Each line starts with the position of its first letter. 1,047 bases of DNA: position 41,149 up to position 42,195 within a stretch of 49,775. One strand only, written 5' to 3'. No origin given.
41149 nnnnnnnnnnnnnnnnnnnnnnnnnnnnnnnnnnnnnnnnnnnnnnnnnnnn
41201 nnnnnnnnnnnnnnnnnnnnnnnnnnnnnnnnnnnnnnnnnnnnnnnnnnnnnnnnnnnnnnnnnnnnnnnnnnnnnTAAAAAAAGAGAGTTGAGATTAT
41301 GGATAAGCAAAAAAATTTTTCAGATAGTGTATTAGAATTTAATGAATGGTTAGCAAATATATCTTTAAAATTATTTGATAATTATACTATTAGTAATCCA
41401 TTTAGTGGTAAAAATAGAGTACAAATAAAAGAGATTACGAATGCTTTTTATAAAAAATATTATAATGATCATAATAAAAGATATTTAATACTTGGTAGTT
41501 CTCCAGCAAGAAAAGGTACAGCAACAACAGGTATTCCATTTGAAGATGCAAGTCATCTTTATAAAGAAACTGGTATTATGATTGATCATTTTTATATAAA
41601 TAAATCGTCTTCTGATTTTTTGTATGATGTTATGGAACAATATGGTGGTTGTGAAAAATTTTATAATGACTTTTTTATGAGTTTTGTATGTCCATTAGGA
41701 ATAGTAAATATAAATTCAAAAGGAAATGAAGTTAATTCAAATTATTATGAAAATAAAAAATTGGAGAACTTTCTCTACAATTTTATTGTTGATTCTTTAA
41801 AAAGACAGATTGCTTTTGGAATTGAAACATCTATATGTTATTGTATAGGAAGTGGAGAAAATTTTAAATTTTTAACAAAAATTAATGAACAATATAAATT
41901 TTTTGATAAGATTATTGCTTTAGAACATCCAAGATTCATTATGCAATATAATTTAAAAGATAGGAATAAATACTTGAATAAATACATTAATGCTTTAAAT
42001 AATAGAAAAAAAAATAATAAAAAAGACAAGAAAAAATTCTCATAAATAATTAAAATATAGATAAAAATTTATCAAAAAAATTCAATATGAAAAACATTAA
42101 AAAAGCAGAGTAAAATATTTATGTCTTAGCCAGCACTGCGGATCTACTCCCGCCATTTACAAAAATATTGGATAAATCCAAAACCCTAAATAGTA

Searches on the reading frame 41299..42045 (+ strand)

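Call 59: search_protein_families(library=pfam, proteins=[window:41299-42045:+], max_evalue=0.00001)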
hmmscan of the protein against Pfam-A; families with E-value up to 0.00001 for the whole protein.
window:41299-42045:+ (248 aa): 1 family
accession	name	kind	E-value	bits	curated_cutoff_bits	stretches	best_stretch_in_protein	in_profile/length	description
PF03167.25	UDG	-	2.2e-13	50.9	24.3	1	53-233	2-140/141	Uracil DNA glycosylase superfamily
